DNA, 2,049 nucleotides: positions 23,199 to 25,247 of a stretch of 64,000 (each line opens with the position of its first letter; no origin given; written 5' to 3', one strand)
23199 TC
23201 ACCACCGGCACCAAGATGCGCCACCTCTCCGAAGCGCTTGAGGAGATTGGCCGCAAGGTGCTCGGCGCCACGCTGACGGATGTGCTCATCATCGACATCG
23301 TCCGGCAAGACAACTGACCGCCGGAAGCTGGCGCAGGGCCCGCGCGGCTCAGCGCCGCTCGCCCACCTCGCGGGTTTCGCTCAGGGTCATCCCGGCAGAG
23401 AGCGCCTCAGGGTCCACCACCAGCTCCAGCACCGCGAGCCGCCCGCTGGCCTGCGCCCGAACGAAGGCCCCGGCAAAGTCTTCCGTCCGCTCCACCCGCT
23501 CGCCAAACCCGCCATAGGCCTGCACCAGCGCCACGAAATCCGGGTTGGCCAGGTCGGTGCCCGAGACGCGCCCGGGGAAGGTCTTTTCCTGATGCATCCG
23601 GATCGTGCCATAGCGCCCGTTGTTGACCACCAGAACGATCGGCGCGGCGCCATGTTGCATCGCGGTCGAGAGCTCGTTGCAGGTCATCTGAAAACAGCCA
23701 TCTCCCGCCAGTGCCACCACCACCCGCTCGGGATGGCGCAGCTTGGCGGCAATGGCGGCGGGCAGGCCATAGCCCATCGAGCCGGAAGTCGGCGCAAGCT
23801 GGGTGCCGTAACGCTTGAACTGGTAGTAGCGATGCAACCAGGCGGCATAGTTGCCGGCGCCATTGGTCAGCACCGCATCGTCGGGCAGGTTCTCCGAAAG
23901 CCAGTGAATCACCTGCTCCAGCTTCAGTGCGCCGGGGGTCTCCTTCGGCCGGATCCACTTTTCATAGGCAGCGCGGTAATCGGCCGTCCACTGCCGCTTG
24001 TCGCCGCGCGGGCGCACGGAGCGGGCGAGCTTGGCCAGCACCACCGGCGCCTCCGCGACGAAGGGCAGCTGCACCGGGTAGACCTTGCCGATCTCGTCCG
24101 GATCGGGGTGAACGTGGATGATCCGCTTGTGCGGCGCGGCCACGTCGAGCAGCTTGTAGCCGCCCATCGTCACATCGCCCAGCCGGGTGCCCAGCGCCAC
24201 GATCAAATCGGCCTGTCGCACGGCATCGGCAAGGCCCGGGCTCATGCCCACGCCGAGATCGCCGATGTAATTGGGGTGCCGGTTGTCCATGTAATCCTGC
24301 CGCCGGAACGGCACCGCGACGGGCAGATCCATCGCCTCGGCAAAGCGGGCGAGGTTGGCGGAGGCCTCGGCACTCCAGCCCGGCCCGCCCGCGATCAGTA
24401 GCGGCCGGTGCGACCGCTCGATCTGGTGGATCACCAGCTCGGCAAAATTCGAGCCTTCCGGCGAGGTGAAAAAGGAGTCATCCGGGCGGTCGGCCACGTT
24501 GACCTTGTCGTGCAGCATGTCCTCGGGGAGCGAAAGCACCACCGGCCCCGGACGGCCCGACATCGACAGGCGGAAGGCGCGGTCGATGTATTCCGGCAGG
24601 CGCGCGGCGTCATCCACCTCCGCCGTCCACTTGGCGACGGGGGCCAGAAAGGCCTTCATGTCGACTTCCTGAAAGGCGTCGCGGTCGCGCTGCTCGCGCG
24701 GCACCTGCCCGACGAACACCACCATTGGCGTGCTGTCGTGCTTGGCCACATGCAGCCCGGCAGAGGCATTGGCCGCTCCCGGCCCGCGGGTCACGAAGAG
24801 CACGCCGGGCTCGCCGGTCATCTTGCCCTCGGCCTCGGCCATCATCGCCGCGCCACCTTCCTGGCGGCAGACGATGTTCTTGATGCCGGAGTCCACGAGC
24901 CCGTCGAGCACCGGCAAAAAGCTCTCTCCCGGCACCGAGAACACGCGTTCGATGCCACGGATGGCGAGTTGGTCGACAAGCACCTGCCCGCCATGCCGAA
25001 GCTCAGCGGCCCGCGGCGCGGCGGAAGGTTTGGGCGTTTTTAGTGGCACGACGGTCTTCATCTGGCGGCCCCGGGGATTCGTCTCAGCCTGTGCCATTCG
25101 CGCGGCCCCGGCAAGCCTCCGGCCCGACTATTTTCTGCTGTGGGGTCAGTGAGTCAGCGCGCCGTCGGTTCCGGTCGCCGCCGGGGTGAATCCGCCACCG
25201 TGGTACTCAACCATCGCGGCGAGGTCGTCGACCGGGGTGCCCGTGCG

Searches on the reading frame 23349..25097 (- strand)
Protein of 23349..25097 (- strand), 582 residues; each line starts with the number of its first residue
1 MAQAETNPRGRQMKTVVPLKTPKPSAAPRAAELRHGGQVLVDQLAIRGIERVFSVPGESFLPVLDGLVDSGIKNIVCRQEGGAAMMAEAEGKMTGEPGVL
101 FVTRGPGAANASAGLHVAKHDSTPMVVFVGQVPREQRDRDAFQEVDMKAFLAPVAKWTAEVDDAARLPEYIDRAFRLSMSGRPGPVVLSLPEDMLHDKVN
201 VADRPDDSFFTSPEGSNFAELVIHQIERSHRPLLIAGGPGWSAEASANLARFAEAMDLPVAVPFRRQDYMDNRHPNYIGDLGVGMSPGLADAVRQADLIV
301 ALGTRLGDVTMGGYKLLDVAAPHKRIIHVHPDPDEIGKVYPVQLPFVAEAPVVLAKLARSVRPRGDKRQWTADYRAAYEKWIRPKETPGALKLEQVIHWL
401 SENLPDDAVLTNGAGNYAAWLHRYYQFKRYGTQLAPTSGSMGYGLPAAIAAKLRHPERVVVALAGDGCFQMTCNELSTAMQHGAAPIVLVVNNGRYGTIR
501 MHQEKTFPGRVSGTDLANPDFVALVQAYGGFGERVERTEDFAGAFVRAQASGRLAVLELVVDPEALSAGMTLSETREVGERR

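Call 33: search_protein_families(library=pfam, proteins=[window:23349-25097:-], max_evalue=0.00001)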
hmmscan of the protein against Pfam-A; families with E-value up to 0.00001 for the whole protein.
window:23349-25097:- (582 aa): 3 families
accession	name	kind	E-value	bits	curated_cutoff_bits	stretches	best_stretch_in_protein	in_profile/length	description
PF02775.26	TPP_enzyme_C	-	2.7e-40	138.1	21.9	1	413-558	1-150/151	Thiamine pyrophosphate enzyme, C-terminal TPP binding domain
PF02776.23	TPP_enzyme_N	-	1.7e-35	121.8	26.8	1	35-149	2-118/119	Thiamine pyrophosphate enzyme, N-terminal TPP binding domain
PF00205.28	TPP_enzyme_M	-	7.6e-34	116.8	30.4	1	222-357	4-137/137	Thiamine pyrophosphate enzyme, central domain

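Call 51: search_protein_families(library=ncbifam, proteins=[window:23349-25097:-], max_evalue=1e-10)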
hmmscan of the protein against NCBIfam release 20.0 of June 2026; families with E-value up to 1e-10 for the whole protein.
window:23349-25097:- (582 aa): 51 families (the best 25 are shown)
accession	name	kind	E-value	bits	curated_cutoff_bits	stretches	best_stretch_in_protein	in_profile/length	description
NF006052.0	PRK08199.1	subfamily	2.3e-245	815.2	539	1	31-579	5-555/559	thiamine pyrophosphate protein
TIGR00118.1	acolac_lg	equivalog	2.6e-111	372.8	538.35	1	35-565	2-538/557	biosynthetic-type acetolactate synthase large subunit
NF004710.0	PRK06048.1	equivalog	1.6e-101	340.5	976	1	35-566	9-542/561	acetolactate synthase large subunit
NF006187.0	PRK08322.1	equivalog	5.9e-99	331.9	509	1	37-562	5-529/548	acetolactate synthase large subunit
NF005860.0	PRK07789.1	equivalog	2.6e-97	326.6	881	1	21-567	21-584/615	acetolactate synthase large subunit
NF004919.0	PRK06276.1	equivalog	6.6e-96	321.9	866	1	35-565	2-542/582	acetolactate synthase large subunit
NF006524.0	PRK08978.1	equivalog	1.4e-94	317.4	738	1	35-562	2-525/548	acetolactate synthase 2 catalytic subunit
NF005824.0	PRK07710.1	equivalog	8.1e-92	308.4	976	1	31-557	14-544/573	acetolactate synthase large subunit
NF005651.0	PRK07418.1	subfamily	3.3e-86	289.8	942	1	30-562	15-560/617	acetolactate synthase large subunit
NF005228.0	PRK06725.1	equivalog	6.8e-86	288.7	991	1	35-562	17-546/571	acetolactate synthase large subunit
NF005584.0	PRK07282.1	equivalog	1.5e-84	284.5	970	1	33-529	9-509/566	acetolactate synthase large subunit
NF006319.0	PRK08527.1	equivalog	2.1e-84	283.9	905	1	35-562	5-539/565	acetolactate synthase large subunit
NF005058.0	PRK06466.1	equivalog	3.2e-84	283.4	951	1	33-565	3-551/574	acetolactate synthase 3 large subunit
NF006378.0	PRK08617.1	equivalog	6.8e-84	282.2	510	1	32-562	6-539/556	acetolactate synthase AlsS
NF006016.1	PRK08155.1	equivalog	4.1e-82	276.4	870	1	35-544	4-515/554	acetolactate synthase large subunit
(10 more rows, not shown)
